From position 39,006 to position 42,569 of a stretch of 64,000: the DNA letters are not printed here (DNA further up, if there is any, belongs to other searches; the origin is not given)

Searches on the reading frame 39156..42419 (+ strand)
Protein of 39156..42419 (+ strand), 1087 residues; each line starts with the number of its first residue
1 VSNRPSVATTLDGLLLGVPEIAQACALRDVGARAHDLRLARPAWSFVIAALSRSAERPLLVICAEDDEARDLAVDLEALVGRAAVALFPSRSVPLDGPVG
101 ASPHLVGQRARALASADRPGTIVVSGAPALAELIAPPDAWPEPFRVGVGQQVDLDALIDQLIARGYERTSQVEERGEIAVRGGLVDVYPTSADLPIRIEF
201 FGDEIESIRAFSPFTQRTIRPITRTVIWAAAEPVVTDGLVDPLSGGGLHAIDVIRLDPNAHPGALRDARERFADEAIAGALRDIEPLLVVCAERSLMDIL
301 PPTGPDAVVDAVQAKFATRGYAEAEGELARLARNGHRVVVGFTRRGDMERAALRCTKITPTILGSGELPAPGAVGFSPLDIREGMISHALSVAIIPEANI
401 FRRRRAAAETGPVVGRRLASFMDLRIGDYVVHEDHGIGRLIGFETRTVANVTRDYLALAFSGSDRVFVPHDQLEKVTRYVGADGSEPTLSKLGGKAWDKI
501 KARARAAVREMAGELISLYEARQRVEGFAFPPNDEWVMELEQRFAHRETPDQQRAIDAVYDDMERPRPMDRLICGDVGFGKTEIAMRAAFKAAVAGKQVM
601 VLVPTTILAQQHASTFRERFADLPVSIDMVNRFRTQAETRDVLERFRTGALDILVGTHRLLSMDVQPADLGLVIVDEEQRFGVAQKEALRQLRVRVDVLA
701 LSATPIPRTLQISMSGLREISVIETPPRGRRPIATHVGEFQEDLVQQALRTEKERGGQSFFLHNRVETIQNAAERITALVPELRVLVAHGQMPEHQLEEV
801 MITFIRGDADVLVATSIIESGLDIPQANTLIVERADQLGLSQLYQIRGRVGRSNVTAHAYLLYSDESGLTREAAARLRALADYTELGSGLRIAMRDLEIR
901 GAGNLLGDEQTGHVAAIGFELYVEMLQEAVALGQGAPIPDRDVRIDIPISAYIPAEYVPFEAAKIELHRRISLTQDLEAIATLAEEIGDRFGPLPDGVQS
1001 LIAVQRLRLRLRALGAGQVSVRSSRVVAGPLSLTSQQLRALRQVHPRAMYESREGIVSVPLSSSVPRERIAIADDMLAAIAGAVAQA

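Call 72: search_protein_families(library=pfam, proteins=[window:39156-42419:+], max_evalue=0.001)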
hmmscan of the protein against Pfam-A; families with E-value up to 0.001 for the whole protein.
window:39156-42419:+ (1087 aa): 7 families
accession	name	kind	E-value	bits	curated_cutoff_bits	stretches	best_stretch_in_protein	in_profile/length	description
PF17757.6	UvrB_inter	-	5.4e-25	87.8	22.9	1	146-231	3-89/91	UvrB interaction domain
PF00270.35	DEAD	-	1.1e-24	87.4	26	1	549-710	1-164/167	DEAD/DEAH box helicase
PF00271.37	Helicase_C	-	5.8e-23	81.7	23.5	1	745-853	6-109/110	Helicase conserved C-terminal domain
PF02559.22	CarD_TRCF_RID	-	4.9e-18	65.4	23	1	424-480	1-57/57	CarD-like/TRCF RID domain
PF03461.20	TRCF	-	6e-18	65.4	25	1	948-1026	2-80/95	TRCF domain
PF04851.21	ResIII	-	1.1e-07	32.3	22.5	1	549-705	5-162/164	Type III restriction enzyme, res subunit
PF22590.2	Cas3-like_C_2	-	3.3e-06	27.7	27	1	757-853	3-104/106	CRISPR-associated nuclease/helicase Cas3, C-terminal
